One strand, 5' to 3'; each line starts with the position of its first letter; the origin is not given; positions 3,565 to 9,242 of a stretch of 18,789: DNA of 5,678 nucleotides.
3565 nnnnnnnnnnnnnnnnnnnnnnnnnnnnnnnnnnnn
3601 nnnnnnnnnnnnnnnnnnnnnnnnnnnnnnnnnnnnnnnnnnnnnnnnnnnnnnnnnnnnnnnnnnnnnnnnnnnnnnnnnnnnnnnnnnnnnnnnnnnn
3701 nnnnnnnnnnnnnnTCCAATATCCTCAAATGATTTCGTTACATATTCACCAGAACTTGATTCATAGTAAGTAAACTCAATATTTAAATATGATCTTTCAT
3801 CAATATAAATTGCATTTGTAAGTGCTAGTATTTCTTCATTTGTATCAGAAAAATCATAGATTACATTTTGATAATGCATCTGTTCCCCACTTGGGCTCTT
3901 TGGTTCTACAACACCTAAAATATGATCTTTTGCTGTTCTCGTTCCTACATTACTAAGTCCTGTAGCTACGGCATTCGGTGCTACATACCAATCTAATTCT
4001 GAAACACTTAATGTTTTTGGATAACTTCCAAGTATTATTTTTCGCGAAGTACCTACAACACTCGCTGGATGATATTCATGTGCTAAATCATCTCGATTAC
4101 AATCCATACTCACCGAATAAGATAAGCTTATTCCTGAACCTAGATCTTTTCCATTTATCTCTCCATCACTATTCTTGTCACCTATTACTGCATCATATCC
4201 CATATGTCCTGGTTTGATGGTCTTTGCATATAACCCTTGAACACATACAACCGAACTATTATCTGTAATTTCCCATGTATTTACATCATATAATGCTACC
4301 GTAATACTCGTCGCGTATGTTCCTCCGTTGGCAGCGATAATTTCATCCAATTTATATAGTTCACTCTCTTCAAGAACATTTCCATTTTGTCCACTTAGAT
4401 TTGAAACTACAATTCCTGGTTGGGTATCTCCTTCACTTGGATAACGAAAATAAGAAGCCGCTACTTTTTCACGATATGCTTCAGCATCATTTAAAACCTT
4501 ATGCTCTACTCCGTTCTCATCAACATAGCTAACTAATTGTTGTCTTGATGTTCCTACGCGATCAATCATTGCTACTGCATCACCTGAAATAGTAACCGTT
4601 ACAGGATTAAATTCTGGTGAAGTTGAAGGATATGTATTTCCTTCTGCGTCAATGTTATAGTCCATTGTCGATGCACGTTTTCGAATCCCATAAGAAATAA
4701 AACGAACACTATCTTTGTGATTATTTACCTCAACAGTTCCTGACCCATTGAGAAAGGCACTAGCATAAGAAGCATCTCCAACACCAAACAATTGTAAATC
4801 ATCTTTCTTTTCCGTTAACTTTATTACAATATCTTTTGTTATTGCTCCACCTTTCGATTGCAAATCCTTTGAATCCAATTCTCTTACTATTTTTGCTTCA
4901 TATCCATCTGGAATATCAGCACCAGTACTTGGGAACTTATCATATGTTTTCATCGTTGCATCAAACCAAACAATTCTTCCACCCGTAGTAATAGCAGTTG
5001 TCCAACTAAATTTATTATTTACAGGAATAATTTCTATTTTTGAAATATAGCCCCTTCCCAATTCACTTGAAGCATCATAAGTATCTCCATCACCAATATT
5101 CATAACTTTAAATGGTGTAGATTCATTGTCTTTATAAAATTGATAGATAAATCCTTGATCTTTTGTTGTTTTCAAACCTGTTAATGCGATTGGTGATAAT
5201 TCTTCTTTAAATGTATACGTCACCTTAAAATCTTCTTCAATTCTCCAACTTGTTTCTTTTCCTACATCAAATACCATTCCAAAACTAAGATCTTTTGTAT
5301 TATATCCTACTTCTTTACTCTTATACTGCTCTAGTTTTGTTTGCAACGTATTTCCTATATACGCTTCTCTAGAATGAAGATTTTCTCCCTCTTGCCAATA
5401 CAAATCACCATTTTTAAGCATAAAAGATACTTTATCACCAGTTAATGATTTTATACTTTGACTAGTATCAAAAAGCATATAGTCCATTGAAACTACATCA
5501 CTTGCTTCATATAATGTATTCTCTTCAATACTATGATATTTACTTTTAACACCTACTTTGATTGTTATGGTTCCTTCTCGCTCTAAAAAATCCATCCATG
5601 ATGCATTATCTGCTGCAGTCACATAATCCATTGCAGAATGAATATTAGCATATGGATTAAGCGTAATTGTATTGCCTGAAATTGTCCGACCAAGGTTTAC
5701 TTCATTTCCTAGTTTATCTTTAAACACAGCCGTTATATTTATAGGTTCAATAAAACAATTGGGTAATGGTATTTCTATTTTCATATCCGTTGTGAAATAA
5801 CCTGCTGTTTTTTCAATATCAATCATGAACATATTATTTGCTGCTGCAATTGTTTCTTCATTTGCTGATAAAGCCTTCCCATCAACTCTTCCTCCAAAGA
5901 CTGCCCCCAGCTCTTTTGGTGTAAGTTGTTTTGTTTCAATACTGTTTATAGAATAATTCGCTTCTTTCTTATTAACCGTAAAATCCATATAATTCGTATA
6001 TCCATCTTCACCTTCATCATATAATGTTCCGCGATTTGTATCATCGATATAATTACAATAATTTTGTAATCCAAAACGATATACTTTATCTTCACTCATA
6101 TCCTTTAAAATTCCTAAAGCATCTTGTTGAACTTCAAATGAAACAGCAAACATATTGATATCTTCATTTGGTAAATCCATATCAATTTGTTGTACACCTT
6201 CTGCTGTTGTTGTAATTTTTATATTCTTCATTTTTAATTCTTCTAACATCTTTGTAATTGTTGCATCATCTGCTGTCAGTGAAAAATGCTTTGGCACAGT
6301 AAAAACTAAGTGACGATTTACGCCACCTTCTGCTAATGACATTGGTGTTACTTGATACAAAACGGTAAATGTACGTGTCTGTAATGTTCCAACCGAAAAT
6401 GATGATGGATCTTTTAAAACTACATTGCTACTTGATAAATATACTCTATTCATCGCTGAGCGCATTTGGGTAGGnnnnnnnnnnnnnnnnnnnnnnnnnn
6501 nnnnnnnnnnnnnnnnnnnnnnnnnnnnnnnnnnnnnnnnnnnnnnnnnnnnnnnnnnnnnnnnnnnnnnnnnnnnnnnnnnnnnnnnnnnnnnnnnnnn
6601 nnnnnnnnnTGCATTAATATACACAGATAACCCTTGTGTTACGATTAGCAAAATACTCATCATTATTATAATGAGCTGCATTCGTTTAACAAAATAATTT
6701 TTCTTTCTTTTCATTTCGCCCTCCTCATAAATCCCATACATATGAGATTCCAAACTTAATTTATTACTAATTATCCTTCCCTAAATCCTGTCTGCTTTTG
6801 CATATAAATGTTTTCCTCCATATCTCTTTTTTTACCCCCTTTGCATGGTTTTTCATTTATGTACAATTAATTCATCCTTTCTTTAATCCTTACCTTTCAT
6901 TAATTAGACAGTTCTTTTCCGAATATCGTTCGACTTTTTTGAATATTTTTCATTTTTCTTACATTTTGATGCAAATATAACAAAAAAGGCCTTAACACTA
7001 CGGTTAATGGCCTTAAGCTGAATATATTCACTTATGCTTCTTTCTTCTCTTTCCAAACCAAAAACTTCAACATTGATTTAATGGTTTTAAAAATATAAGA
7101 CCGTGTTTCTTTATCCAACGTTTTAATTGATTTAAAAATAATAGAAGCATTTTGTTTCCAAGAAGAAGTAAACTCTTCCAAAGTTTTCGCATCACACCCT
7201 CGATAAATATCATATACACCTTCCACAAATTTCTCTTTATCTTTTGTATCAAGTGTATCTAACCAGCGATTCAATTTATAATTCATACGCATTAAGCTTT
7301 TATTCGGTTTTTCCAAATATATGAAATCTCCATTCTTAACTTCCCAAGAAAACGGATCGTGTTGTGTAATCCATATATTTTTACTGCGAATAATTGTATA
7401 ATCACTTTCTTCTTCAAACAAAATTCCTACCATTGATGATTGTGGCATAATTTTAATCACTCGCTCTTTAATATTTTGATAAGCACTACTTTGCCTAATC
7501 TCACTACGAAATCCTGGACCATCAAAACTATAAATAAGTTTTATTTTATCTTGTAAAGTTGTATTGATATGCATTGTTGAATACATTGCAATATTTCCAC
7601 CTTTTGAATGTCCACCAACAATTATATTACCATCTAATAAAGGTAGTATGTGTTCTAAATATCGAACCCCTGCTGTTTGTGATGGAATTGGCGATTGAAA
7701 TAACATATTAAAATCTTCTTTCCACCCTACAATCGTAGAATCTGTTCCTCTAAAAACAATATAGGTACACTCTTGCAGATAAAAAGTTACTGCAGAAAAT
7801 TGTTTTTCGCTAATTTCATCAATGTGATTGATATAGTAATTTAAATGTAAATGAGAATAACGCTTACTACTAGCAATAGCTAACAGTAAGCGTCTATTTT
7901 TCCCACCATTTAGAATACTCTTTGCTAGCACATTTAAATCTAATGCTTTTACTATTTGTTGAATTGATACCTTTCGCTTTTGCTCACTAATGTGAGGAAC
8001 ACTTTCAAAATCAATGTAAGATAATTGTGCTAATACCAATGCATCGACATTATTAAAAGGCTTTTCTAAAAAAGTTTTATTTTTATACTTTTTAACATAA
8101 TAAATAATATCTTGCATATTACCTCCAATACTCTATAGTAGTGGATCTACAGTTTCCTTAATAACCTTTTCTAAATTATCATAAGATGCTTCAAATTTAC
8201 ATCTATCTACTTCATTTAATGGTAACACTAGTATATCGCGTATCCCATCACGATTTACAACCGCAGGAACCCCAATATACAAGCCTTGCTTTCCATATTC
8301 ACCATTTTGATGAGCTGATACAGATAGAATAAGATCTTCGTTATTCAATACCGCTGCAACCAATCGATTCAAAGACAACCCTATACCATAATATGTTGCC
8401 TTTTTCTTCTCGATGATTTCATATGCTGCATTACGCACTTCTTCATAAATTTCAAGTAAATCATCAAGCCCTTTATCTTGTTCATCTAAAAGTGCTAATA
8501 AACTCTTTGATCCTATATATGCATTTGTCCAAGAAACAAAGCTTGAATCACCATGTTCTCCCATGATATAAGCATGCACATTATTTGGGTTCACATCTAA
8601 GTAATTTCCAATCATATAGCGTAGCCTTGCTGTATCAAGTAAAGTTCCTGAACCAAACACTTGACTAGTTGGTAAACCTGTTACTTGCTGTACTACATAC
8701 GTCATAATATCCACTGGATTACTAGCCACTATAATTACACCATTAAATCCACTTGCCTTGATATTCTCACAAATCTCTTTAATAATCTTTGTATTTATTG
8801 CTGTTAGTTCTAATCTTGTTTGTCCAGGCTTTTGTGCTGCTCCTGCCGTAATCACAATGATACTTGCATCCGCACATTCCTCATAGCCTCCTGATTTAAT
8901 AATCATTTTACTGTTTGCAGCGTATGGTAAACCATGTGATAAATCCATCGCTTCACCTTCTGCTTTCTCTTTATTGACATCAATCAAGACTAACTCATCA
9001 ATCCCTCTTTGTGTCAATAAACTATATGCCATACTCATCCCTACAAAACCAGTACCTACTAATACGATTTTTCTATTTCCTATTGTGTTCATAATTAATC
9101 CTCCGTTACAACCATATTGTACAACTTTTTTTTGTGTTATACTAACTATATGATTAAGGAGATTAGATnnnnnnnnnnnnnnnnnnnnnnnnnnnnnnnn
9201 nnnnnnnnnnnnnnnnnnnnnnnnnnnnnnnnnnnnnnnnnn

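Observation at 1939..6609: A ~1550-aa N-terminal region of the giant wall-anchored protein with no family signature I can recognise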

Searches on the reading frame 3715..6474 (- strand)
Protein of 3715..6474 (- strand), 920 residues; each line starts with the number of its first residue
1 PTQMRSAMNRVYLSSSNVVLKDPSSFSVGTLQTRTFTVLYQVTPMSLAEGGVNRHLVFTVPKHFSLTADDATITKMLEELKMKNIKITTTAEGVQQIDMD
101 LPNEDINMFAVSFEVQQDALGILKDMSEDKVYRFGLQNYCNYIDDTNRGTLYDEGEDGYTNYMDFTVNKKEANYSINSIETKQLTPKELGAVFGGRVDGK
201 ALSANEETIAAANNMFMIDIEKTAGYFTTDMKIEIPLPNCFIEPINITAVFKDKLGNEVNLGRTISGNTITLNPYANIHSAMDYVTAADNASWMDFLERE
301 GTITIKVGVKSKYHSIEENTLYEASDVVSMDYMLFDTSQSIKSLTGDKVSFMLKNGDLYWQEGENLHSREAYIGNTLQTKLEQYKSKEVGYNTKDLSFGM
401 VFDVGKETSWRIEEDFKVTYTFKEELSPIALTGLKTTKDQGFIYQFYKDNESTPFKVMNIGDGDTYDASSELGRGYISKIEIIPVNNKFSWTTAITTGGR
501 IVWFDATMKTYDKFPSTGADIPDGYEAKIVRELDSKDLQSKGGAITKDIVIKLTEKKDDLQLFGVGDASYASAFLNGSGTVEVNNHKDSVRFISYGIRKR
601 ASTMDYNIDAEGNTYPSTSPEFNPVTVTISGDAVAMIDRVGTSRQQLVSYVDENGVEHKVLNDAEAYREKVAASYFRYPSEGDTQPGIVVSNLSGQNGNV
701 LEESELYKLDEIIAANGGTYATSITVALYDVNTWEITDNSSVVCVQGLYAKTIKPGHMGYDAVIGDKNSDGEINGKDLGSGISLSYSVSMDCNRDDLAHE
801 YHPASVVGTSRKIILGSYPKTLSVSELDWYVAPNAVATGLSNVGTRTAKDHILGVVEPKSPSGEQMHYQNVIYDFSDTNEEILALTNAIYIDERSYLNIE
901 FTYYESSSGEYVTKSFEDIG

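Call 44: predict_structure(alignment_id=A2)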
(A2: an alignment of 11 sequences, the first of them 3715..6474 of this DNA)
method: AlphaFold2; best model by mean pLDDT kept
length: 920 residues; sequences in the alignment: 11
mean_pLDDT: 63.2   pTM: 0.45
mean pLDDT of the five models: 63.2, 61.5, 56.7, 53.3, 51.6
residues with pLDDT >= 90: 9; 70-90: 376; 50-70: 285; < 50: 250
segments of 3 or more residues with pLDDT < 50: 191-209, 279-288, 364-369, 386-390, 403-408, 437-439, 492-499, 564-586, 674-687, 692-701, 766-781, 794-808, 816-920
pLDDT, mean of each block of 10 residues (from residue 1): 53 59 55 70 63 79 85 85 87 85 65 79 64 79 71 62 68 75 63 37 40 71 76 83 76 79 76 62 46 68 82 65 87 70 86 67 48 56 55 61 50 78 76 61 79 74 58 70 73 45 67 61 79 82 81 72 49 35 50 71 66 62 78 83 83 87 72 44 44 40 76 87 85 66 68 74 54 38 67 45 38 47 35 29 30 39 39 47 44 31 33 28
secondary structure, 60 per line:
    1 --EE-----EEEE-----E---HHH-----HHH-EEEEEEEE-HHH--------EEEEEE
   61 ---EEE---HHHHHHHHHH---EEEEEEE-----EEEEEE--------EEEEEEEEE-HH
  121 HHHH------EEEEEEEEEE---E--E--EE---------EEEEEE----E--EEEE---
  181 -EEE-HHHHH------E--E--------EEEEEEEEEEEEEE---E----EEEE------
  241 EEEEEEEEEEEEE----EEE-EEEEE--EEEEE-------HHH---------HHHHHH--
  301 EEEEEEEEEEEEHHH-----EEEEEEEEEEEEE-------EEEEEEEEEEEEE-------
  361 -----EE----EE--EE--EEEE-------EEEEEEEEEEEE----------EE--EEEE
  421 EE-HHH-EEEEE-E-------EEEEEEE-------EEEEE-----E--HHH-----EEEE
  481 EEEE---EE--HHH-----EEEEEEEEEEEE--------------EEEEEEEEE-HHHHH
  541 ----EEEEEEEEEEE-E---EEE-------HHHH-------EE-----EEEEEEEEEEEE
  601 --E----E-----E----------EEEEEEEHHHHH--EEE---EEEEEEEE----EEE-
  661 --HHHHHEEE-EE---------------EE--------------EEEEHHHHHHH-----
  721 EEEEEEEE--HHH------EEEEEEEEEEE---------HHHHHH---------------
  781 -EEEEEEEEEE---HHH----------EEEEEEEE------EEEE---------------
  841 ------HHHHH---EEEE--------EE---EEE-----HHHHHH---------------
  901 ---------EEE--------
elements in order (helices of 4 or more, strands of 3 or more residues): E10-13 E35-42 E55-60 E64-66 H70-79 E83-89 E95-100 E109-117 H119-124 E131-140 E161-166 E174-177 E182-184 H186-190 E209-222 E231-234 E241-253 E258-260 E262-266 E269-273 H293-298 E301-312 E321-333 E341-353 E380-383 E391-402 E417-422 E428-432 E442-448 E456-460 E477-484 E500-511 E526-534 H536-540 E545-555 E561-563 H571-574 E589-600 E625-631 H632-636 E639-641 E645-652 E657-659 H663-667 E668-670 E705-708 H709-715 E721-728 E740-750 H760-765 E782-791 E808-815 E822-825 H847-851 E855-858 E872-874 H880-885 E910-912
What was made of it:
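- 4861..5361 (-): Head domain D3 (aa ~452-618). AF2 model 1 (call 44).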

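Call 47: fold_search(model_id=the predicted structure, library=pdb)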
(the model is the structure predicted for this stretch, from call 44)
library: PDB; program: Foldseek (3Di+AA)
matches with E <= 10: 1422; with E <= 0.001: 74
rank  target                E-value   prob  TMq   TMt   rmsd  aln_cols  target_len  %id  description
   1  8wa2_A                8.6e-10  1.00  0.12  0.08  27.8       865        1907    9  cryo-EM structure of native mastigonemes isolated from Chlamydomonas reinhardtii at 3.0 angstrom resolution (released 2024-04-10)
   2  4mmz_A                1.2e-09  1.00  0.21  0.21  17.3       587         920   10  Integrin AlphaVBeta3 ectodomain bound to an antagonistic tenth domain of Fibronectin (released 2014-03-26)
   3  4g1m_A                1.4e-09  1.00  0.21  0.21  17.4       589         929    8  Re-refinement of alpha V beta 3 structure (released 2012-12-12)
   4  8wa2_C                4.2e-09  1.00  0.13  0.09  27.7       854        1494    9  cryo-EM structure of native mastigonemes isolated from Chlamydomonas reinhardtii at 3.0 angstrom resolution (released 2024-04-10)
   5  6avq_A                5.2e-09  1.00  0.21  0.20  17.4       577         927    8  The Therapeutic Antibody LM609 Selectively Inhibits Ligand Binding to Human alpha-V beta-3 Integrin via Steric Hindran (released 2017-11-01)
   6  4g1e_A                6.4e-09  1.00  0.19  0.18  18.9       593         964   10  Crystal structure of integrin alpha V beta 3 with coil-coiled tag. (released 2012-12-12)
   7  3ije_A                6.7e-09  1.00  0.18  0.18  18.1       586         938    8  Crystal structure of the complete integrin alhaVbeta3 ectodomain plus an Alpha/beta transmembrane fragment (released 2009-09-29)
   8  6avu_A                8.3e-09  1.00  0.22  0.22  13.8       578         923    7  Human alpha-V beta-3 Integrin (open conformation) in complex with the therapeutic antibody LM609 (released 2017-11-01)
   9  4o02_A                1.0e-08  1.00  0.19  0.19  17.7       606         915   10  AlphaVBeta3 integrin in complex with monoclonal antibody FAB fragment. (released 2014-04-02)
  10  6avr_A                1.3e-08  1.00  0.19  0.19  16.4       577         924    8  Human alpha-V beta-3 Integrin (intermediate conformation) in complex with the therapeutic antibody LM609 (released 2017-11-01)
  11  8wa2_D                2.3e-08  1.00  0.13  0.09  28.1       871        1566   10  cryo-EM structure of native mastigonemes isolated from Chlamydomonas reinhardtii at 3.0 angstrom resolution (released 2024-04-10)
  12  8zdg_A                4.1e-08  1.00  0.19  0.19  18.3       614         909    9  Cryo-EM structure of the integrin avb3 with CWHM-12, conformation 1 (released 2025-10-22)
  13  8xei_A                4.7e-08  1.00  0.20  0.20  17.6       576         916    9  Cryo-EM structure of integrin ITGAV/ITGB3 complex, conformation 1 (released 2024-12-18)
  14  8xer_A                4.7e-08  1.00  0.17  0.17  22.3       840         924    9  Cryo-EM structure of integrin ITGAV, ITGB3 and Cilengitide TFA complex, conformation 1 (released 2024-12-18)
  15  3fcs_A                6.4e-08  1.00  0.21  0.21  17.6       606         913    7  Structure of complete ectodomain of integrin aIIBb3 (released 2009-01-20)
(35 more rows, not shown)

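Call 59: fold_search(model_id=the predicted structure, library=viral)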
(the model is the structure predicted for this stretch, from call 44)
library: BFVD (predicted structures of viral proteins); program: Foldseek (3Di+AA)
matches with E <= 10: 1070; with E <= 0.001: 38
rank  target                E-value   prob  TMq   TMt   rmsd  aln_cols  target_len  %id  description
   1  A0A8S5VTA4            5.8e-11  1.00  0.18  0.19  16.6       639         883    9  (no name in the UniProt tables at hand)
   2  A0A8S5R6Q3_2          2.3e-07  0.66  0.09  0.08  36.9      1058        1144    8  Uncharacterized protein [Myoviridae sp. ctBoB21]
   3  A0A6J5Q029            1.2e-06  0.92  0.13  0.14  24.0      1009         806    8  Uncharacterized protein [uncultured Caudovirales phage]
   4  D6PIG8                2.9e-06  0.99  0.16  0.23  22.9       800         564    9  (no name in the UniProt tables at hand)
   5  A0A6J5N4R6            9.1e-06  0.38  0.07  0.08  35.7       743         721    9  Uncharacterized protein [uncultured Caudovirales phage]
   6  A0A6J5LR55            1.1e-05  0.95  0.11  0.19  19.9       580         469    9  Concanavalin A-like lectin/glucanases superfamily [uncultured Caudovirales phage]
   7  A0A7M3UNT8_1          1.1e-05  0.85  0.13  0.11  21.7       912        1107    8  Uncharacterized protein [Pyramimonas orientalis virus]
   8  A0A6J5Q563            2.1e-05  0.80  0.09  0.10  36.6       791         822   10  Big-1 (Bacterial Ig-like domain 1) domain containing protein [uncultured Caudovirales phage]
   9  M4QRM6                2.2e-05  0.75  0.11  0.09  32.1       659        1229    8  (no name in the UniProt tables at hand)
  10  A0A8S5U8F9            2.5e-05  0.95  0.09  0.18  35.2       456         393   11  Clumping factor [Siphoviridae sp. ct9j27]
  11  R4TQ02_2              2.5e-05  0.41  0.09  0.07  34.8      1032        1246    8  (no name in the UniProt tables at hand)
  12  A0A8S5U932            2.8e-05  0.16  0.06  0.05  43.1       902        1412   10  Minor structural protein putative tail fiber [Herelleviridae sp. cti3G1]
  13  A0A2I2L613            3.6e-05  0.44  0.09  0.08  25.3       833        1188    8  DUF4114 domain-containing protein [Orpheovirus IHUMI-LCC2]
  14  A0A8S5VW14            3.8e-05  0.30  0.08  0.08  32.8       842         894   10  (no name in the UniProt tables at hand)
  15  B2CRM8                5.0e-05  0.80  0.09  0.16  23.3       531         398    8  Uncharacterized protein [Betalipothrixvirus uzonense]
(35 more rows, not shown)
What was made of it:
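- BFVD hits include ConA-like and LamG-like proteins (call 59).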

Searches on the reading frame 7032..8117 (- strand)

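Call 10: search_protein_families(library=pfam, proteins=[window:7032-8117:-], max_evalue=0.001)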
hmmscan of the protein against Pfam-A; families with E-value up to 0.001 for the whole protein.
window:7032-8117:- (361 aa): 1 family
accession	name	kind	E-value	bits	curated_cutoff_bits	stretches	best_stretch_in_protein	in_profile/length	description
PF11187.14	Mbeg1-like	-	2.7e-78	262.9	21.1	1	82-303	2-224/224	Mbeg1-like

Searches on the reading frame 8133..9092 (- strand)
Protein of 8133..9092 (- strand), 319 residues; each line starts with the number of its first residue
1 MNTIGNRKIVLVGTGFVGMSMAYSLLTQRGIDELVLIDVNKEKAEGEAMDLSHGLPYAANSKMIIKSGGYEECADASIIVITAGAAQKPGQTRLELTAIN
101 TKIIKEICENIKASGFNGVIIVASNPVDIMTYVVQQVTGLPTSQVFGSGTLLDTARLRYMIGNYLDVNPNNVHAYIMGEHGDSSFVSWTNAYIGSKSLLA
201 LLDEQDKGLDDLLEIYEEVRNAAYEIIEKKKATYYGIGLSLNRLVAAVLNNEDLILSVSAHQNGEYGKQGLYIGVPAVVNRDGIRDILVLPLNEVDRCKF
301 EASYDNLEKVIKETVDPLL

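Call 10: search_protein_families(library=pfam, proteins=[window:8133-9092:-], max_evalue=0.001)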
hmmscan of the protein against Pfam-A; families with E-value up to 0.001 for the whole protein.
window:8133-9092:- (319 aa): 2 families
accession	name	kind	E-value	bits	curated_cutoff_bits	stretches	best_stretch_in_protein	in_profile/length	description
PF00056.29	Ldh_1_N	-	1.8e-44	151.6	27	1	8-147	2-141/141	lactate/malate dehydrogenase, NAD binding domain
PF02866.23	Ldh_1_C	-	3.5e-36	125.2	22.6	1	150-315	1-171/174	lactate/malate dehydrogenase, alpha/beta C-terminal domain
